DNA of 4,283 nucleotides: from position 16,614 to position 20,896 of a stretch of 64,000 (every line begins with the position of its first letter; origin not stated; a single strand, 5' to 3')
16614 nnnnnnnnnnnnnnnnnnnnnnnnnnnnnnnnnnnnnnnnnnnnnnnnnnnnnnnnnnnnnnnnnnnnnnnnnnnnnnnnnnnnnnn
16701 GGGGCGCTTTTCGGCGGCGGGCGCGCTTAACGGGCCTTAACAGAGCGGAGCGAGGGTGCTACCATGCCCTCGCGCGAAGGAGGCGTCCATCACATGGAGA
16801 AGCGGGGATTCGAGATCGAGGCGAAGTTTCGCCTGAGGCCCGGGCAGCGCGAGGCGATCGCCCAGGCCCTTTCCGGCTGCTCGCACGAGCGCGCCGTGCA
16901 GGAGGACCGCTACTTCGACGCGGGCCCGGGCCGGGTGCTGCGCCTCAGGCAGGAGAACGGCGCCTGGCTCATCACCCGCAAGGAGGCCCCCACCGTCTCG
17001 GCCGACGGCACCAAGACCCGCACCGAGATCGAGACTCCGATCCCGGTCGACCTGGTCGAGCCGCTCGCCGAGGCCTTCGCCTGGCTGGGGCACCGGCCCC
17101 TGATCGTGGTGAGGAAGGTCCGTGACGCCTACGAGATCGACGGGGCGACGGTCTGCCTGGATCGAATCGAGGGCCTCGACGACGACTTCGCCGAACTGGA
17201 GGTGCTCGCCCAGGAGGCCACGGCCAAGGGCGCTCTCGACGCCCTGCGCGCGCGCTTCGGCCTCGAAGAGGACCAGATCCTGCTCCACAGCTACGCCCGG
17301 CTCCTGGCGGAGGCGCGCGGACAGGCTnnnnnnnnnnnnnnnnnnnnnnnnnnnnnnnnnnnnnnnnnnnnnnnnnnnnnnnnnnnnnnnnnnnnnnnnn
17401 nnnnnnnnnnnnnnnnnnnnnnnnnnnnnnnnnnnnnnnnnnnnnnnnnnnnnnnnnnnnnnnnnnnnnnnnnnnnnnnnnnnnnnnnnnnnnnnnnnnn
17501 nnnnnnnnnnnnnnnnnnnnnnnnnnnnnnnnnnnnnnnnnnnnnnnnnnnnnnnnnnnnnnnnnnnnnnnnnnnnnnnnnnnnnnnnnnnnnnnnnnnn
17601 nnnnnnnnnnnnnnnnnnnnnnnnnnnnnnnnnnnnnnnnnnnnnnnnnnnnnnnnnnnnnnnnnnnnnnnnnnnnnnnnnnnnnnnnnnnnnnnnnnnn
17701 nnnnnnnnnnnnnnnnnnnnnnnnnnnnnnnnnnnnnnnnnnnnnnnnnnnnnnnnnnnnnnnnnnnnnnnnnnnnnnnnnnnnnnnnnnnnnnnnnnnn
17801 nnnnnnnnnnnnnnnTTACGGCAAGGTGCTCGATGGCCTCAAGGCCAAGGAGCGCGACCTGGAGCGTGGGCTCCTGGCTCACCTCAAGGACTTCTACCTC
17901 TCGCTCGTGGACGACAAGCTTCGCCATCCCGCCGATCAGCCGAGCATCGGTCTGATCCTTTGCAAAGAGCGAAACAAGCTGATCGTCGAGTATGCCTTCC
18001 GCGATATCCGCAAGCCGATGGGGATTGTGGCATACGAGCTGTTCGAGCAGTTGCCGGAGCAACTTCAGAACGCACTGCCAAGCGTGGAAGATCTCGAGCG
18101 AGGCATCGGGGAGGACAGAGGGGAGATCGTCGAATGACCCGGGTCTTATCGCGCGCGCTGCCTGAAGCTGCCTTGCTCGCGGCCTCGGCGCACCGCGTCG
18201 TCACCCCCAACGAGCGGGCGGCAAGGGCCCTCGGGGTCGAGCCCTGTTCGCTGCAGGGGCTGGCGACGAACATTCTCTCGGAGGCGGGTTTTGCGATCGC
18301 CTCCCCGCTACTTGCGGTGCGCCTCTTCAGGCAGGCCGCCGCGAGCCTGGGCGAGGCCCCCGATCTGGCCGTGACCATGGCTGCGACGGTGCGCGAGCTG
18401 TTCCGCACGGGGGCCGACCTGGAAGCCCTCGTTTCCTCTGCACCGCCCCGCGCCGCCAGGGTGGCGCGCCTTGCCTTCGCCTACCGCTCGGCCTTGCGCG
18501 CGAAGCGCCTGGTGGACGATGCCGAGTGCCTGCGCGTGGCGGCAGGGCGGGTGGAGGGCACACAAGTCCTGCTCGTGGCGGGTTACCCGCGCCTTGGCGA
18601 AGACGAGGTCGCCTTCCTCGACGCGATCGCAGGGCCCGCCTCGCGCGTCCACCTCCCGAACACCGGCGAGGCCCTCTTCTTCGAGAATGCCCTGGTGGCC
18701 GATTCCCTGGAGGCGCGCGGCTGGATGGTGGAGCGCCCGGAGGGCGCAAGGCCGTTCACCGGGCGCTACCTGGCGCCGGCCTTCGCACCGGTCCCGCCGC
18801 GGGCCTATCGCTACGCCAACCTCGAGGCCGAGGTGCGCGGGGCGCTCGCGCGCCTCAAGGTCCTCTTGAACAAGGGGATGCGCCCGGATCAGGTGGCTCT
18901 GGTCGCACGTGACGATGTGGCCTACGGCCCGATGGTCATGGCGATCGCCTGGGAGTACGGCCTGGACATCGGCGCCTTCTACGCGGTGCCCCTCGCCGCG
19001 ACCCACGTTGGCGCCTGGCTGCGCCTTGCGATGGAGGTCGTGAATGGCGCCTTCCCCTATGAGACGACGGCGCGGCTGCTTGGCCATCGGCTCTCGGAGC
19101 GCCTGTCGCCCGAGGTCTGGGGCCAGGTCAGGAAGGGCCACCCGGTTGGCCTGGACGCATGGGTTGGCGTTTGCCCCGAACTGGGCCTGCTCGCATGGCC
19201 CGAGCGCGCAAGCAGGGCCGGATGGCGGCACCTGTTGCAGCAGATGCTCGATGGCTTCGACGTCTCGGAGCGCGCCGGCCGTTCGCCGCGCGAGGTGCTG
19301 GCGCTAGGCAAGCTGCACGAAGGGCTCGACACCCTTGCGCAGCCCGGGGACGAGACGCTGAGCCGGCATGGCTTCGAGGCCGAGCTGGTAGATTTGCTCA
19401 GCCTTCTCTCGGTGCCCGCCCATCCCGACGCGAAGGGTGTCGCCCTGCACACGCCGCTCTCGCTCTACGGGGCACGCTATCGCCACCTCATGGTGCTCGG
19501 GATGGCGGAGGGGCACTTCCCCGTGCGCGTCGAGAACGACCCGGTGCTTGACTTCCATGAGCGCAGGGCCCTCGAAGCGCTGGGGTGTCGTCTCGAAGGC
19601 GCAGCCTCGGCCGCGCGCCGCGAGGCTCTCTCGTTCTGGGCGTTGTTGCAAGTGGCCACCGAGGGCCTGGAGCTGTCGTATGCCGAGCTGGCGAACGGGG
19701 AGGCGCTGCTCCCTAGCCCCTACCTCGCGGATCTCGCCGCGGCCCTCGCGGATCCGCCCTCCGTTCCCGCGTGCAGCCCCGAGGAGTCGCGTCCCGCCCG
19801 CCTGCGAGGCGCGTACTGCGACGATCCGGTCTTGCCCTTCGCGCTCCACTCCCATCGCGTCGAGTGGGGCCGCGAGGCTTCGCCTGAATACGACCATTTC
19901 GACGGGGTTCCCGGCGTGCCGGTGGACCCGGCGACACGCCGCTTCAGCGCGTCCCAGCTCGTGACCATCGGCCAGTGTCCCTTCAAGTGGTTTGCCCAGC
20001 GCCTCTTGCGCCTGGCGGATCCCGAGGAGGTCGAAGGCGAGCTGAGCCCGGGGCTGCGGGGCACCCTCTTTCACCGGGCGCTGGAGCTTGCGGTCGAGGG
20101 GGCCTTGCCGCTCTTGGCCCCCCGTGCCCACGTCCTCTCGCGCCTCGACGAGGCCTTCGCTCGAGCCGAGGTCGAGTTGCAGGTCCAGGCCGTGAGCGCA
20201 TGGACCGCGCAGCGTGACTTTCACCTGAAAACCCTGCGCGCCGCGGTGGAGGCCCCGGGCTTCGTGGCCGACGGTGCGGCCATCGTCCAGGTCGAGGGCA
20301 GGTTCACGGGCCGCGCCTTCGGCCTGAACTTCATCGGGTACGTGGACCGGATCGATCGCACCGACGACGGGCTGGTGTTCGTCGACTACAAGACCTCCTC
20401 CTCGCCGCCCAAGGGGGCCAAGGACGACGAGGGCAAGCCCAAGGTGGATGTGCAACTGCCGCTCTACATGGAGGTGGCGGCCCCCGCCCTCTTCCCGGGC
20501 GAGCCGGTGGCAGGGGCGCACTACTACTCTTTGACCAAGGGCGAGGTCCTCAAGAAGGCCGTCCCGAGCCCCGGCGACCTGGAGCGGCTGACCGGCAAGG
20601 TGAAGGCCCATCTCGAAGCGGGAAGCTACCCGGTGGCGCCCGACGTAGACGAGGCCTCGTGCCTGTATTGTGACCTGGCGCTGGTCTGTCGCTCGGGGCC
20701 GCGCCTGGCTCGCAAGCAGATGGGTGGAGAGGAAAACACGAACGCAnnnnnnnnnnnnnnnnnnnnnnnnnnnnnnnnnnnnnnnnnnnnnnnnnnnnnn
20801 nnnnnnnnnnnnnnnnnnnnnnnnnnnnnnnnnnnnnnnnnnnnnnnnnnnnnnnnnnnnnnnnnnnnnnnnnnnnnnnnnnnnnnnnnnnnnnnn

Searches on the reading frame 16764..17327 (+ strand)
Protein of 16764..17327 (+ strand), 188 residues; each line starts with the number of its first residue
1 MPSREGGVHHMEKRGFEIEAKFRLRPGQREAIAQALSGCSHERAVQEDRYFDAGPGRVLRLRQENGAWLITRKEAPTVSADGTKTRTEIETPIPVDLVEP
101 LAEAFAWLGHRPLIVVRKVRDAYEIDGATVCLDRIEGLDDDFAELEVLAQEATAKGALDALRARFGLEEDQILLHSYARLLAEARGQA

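Call 30: search_protein_families(library=pfam, proteins=[window:16764-17327:+], max_evalue=0.001)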
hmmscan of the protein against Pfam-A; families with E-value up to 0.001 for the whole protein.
window:16764-17327:+ (188 aa): 1 family
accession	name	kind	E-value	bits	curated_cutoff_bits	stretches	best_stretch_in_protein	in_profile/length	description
PF01928.26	CYTH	-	1.3e-17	64.6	23.2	1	17-154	3-152/179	CYTH domain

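Call 43: search_protein_families(library=ncbifam, proteins=[window:16764-17327:+], max_evalue=0.00001)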
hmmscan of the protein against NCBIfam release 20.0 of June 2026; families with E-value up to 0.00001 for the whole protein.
window:16764-17327:+ (188 aa): 1 family
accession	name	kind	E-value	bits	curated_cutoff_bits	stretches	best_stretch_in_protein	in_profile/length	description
TIGR00318.1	cyaB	equivalog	1.1e-14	54.7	57.95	1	17-181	5-172/174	class IV adenylate cyclase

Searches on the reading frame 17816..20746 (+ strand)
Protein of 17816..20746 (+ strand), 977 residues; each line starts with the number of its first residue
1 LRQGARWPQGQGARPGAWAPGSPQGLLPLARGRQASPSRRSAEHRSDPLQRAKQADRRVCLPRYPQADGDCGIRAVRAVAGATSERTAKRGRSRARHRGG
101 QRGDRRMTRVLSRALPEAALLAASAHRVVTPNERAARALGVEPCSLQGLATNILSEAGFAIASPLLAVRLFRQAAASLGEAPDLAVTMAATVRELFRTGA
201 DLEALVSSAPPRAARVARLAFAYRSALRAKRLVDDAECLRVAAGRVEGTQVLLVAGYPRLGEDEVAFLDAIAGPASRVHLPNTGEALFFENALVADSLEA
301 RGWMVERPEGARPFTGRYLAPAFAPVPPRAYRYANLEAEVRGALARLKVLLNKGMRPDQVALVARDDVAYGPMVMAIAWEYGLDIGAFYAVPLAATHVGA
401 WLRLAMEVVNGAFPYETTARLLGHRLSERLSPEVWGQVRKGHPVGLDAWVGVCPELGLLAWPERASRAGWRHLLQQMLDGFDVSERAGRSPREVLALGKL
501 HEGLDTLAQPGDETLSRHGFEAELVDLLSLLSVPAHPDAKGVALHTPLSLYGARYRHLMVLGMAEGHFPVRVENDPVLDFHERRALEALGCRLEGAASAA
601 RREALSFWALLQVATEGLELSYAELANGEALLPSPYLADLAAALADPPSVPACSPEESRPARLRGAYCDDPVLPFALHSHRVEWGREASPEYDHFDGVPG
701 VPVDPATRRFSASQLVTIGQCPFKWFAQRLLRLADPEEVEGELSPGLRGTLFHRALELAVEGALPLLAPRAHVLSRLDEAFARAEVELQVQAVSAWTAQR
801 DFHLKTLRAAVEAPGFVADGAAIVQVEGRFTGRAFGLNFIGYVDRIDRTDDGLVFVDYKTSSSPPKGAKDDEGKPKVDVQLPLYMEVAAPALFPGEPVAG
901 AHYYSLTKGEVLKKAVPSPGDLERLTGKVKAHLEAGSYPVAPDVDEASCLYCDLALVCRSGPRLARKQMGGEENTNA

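Call 68: search_protein_families(library=pfam, proteins=[window:17816-20746:+], max_evalue=0.00001)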
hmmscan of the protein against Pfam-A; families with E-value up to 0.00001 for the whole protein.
window:17816-20746:+ (977 aa): 1 family
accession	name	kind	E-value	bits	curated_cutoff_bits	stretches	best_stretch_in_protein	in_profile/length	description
PF12705.13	PDDEXK_1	-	4.6e-36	125.4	22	1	709-959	1-247/247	PD-(D/E)XK nuclease superfamily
